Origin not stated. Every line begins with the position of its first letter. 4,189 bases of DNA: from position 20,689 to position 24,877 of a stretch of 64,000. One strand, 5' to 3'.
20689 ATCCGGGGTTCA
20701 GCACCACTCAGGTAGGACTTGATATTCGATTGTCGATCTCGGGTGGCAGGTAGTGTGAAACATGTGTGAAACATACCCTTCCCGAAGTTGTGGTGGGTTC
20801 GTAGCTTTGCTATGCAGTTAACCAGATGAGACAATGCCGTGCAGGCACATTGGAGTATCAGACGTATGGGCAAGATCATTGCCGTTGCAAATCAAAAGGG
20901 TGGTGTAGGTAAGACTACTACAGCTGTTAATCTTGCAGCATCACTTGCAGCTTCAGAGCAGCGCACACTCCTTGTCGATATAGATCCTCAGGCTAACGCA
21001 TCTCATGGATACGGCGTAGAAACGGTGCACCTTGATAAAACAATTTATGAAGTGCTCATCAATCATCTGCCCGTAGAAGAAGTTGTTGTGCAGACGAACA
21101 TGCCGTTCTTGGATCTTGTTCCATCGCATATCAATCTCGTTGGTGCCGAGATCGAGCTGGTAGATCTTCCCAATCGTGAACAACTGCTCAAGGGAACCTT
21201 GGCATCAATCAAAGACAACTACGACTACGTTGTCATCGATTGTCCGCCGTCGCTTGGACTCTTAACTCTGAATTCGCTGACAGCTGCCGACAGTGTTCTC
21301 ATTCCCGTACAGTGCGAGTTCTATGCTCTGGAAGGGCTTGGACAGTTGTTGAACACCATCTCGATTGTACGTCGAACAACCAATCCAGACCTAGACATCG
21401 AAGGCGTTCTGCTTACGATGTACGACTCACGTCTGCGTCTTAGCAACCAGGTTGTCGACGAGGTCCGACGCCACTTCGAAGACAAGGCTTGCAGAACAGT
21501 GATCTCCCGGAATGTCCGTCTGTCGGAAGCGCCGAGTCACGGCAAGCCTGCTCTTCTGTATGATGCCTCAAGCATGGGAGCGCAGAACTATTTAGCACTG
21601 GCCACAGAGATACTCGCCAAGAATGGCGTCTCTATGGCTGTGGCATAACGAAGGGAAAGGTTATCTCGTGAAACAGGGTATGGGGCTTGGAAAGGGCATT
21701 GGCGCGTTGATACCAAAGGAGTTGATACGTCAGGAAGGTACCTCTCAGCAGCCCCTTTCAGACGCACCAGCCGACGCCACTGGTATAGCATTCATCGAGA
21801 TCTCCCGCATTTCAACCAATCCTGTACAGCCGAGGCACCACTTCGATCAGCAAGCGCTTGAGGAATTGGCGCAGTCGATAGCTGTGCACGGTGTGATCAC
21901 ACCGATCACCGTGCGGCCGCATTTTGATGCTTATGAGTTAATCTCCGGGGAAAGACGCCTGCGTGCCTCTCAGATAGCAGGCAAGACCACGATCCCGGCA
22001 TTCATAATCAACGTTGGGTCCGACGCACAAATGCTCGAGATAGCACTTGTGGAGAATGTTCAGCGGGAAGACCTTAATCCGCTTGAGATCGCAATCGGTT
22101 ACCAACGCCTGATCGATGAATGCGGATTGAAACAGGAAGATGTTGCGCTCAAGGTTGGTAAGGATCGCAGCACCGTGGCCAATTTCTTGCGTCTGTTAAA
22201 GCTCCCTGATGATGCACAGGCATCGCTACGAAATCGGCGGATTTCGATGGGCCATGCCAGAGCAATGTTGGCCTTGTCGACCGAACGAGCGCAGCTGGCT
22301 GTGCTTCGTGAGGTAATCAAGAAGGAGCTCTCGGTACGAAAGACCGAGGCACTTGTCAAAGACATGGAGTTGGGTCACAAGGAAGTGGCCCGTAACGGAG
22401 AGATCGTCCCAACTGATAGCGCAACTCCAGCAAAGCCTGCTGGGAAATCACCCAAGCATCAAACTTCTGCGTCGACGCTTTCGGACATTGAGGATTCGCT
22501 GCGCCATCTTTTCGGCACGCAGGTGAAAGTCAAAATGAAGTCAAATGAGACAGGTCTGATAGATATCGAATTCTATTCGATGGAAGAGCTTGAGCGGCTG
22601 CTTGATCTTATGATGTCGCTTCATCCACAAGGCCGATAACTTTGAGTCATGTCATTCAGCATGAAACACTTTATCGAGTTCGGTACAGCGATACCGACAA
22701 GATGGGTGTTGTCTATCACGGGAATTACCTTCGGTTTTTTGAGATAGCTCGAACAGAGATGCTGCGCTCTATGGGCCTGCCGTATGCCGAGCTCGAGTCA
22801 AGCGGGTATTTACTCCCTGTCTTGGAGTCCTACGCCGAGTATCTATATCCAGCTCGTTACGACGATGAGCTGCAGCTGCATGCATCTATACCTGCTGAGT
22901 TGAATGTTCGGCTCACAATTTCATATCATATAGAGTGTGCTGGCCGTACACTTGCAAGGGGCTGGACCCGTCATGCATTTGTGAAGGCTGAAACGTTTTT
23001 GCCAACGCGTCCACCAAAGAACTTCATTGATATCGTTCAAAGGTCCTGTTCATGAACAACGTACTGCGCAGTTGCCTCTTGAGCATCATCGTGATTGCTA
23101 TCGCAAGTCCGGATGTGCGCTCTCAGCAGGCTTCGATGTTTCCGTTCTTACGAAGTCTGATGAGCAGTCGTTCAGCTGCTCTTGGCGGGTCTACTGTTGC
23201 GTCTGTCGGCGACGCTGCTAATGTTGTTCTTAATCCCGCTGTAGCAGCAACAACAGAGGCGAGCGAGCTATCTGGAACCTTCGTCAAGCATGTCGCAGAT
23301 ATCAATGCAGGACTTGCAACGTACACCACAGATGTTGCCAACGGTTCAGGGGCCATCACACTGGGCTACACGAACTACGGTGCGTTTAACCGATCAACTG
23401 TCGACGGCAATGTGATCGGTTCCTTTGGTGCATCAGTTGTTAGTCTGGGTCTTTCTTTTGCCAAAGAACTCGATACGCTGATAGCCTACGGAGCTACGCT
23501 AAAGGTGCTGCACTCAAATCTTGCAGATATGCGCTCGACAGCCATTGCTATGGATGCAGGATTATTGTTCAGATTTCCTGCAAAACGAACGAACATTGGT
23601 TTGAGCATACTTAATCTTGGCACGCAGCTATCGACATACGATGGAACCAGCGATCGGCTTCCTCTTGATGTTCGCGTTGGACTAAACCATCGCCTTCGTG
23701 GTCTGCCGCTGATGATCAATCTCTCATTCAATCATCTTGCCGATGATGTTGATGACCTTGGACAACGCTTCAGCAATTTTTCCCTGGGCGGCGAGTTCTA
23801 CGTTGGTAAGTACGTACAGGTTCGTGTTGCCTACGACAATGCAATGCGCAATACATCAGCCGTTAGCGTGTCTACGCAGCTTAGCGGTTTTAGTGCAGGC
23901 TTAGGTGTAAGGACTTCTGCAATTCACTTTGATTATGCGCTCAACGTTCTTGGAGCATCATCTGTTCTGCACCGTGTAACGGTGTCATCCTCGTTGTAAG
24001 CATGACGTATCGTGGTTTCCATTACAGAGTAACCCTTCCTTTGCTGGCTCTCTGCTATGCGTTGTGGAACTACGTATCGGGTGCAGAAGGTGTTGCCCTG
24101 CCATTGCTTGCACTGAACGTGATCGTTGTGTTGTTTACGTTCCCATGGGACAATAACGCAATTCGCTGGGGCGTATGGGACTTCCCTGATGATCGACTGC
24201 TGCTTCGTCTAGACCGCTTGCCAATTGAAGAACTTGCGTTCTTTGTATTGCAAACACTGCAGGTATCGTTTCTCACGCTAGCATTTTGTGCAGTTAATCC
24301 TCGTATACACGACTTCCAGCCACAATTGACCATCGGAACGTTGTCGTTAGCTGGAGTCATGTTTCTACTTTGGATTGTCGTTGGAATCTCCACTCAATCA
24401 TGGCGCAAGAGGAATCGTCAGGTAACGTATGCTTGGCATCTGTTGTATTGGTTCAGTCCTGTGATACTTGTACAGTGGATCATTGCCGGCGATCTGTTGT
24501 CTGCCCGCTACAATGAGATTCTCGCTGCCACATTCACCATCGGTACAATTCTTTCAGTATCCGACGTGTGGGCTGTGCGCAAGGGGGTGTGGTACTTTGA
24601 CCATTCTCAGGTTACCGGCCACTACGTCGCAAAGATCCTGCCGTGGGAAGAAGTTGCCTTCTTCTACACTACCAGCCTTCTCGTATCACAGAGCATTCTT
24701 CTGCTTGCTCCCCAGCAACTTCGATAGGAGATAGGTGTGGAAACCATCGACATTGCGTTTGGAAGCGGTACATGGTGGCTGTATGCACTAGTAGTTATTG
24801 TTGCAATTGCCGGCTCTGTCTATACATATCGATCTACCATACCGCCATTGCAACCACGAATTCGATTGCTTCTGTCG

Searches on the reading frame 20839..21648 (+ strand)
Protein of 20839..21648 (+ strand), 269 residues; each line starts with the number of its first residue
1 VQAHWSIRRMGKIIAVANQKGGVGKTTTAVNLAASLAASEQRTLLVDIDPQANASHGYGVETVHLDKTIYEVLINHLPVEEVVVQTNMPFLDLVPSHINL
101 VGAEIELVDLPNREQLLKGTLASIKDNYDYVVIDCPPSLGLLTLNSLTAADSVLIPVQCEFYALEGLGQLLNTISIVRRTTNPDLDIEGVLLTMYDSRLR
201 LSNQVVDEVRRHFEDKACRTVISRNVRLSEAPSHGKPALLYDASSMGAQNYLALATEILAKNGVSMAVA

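Call 31: search_protein_families(library=ncbifam, proteins=[window:20839-21648:+], max_evalue=0.00001)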
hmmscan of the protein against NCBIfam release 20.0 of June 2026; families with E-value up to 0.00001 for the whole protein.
window:20839-21648:+ (269 aa): 26 families (the best 25 are shown)
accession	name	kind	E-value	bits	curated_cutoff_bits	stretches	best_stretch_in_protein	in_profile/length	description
TIGR03453.1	partition_RepA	equivalog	2.6e-36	125.3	348.45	1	12-231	105-343/387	plasmid partitioning protein RepA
NF041546.1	ParA_partition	equivalog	3.8e-32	111.5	180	2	13-58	1-46/203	ParA family partition ATPase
NF010443.0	PRK13869.1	subfamily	2.8e-26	92.2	446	1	12-231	122-360/405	plasmid-partitioning protein RepA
NF041283.1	PrgP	equivalog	6.6e-23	81.5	400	1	10-229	1-229/297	ParA superfamily DNA segregation protein PrgP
TIGR01969.1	minD_arch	subfamily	1.8e-22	79.7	201.75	1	13-260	2-232/251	cell division ATPase MinD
NF010259.0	PRK13705.1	equivalog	1.5e-20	73.5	725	1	12-175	107-282/388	plasmid-partitioning protein SopA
TIGR03371.1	cellulose_yhjQ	equivalog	1.4e-18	67.3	157.85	1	12-258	2-241/246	cellulose biosynthesis protein BcsQ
TIGR01968.1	minD_bact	equivalog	2.4e-16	59.9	212.9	1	12-261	2-239/261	septum site-determining protein MinD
TIGR01007.1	eps_fam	subfamily_domain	5.2e-13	49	108.05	1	12-137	18-137/204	polysaccharide biosynthesis tyrosine autokinase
TIGR03018.1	pepcterm_TyrKin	hypoth_equivalog_domain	2e-12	46.9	230.65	1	10-165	34-187/207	XrtA-associated tyrosine autokinase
TIGR03815.1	CpaE_hom_Actino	equivalog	3e-09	36.5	154.45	1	9-52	109-152/340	septum site-determining protein Ssd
NF008669.0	PRK11670.1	equivalog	4.7e-09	35.6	348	1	6-49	102-145/369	iron-sulfur cluster carrier protein ApbC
NF008568.0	PRK11519.1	equivalog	1e-08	33.9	1068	1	14-141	529-649/720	tyrosine-protein kinase Wzc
NF041136.1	MrpORP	equivalog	1.2e-08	34.7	450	1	9-49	3-43/365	iron-sulfur cluster carrier protein MrpORP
TIGR00345.1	GET3_arsA_TRC40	subfamily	1.6e-08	34.4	135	1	20-69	5-54/299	TRC40/GET3/ArsA family transport-energizing ATPase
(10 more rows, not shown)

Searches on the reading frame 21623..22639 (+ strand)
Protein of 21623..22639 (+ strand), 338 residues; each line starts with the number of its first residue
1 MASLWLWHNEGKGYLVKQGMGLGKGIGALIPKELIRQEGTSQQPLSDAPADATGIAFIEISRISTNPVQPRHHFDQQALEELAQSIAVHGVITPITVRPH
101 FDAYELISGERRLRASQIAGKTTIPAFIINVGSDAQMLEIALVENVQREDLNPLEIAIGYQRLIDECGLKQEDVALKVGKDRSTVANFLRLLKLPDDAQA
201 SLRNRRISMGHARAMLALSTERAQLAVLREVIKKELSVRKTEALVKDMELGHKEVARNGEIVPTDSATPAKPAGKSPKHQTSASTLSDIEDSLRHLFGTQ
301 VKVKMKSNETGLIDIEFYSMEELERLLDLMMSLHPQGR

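Call 32: search_protein_families(library=ncbifam, proteins=[window:21623-22639:+], max_evalue=0.00001)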
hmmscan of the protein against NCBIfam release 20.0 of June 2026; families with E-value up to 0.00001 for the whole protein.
window:21623-22639:+ (338 aa): 6 families
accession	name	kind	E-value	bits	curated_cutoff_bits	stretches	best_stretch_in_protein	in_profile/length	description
TIGR04285.1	nucleoid_noc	exception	2.4e-70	236.8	315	1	56-262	3-196/255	nucleoid occlusion protein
TIGR00180.1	parB_part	domain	9.2e-52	175.5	58.45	1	53-226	3-180/186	ParB/RepB/Spo0J family partition protein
TIGR03734.1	PRTRC_parB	hypoth_equivalog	2.7e-34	118.7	278.6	1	69-248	7-189/555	PRTRC system ParB family protein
TIGR03454.1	partition_RepB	equivalog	1.4e-13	50.9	201.5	1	36-192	45-201/325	plasmid partitioning protein RepB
NF010440.0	PRK13866.1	equivalog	2.5e-10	40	522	1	45-192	55-203/336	plasmid partitioning protein RepB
NF010406.0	PRK13832.1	subfamily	1.3e-08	33.9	640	1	64-192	13-142/578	plasmid partitioning protein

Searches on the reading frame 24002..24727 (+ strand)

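Call 32: search_protein_families(library=ncbifam, proteins=[window:24002-24727:+], max_evalue=0.00001)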
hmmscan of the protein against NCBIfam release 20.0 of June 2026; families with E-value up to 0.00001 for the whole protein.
window:24002-24727:+ (241 aa): 1 family
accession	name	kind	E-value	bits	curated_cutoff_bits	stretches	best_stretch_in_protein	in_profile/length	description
TIGR03462.1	CarR_dom_SF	subfamily_domain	3.3e-28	98.1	39.4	2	142-229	2-86/89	lycopene cyclase domain-containing protein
